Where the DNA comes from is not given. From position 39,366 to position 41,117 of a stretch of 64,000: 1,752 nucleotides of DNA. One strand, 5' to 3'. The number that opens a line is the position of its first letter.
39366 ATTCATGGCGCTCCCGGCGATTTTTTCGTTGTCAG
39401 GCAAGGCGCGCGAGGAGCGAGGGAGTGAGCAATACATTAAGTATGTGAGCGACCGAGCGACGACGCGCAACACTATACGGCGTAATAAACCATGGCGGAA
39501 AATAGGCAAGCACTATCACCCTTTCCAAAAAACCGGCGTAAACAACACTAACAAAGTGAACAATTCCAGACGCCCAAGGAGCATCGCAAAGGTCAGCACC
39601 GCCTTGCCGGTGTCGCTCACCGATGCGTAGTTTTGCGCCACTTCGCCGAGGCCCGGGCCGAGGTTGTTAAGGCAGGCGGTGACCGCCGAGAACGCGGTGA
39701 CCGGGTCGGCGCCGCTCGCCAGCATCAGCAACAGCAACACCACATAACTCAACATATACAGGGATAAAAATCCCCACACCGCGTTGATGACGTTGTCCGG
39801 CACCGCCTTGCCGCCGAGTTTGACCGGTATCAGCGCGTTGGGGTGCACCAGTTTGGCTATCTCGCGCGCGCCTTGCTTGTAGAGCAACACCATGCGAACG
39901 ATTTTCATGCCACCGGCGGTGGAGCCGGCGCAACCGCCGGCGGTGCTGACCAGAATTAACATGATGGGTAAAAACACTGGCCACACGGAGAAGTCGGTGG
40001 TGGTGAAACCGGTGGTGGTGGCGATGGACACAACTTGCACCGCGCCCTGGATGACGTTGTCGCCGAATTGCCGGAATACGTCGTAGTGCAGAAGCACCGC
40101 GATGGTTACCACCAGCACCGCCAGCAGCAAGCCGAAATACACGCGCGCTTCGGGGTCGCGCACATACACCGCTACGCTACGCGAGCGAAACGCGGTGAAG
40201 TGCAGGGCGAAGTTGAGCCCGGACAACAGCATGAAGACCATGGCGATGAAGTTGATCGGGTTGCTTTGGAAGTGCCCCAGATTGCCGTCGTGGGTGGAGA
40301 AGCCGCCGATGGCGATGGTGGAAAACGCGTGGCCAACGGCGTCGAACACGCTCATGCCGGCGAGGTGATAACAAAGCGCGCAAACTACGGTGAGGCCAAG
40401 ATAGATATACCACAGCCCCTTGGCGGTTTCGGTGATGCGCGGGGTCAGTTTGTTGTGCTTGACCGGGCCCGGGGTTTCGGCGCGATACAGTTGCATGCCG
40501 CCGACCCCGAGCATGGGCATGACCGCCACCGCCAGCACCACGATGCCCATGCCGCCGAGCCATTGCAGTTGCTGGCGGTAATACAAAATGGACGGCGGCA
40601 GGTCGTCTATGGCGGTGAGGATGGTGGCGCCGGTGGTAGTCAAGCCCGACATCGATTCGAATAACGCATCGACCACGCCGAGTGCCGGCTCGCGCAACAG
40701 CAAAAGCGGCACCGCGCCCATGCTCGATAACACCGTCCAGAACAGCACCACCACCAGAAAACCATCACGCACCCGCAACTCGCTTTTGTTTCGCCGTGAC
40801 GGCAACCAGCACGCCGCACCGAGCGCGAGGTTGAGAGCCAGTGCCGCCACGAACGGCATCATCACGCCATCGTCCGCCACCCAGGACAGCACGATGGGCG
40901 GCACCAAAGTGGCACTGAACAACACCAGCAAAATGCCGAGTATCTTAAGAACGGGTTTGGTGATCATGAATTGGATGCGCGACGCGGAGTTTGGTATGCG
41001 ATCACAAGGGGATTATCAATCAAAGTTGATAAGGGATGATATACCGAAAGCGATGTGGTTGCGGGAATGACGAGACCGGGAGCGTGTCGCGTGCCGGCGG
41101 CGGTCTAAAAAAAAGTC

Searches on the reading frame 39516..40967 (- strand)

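Call 57: search_protein_families(library=pfam, proteins=[window:39516-40967:-], max_evalue=0.00001)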
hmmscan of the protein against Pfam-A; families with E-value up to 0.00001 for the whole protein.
window:39516-40967:- (483 aa): 1 family
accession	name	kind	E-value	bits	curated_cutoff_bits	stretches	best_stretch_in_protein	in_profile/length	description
PF02386.22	TrkH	-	3.1e-93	313.4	27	1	39-477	5-491/502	Cation transport protein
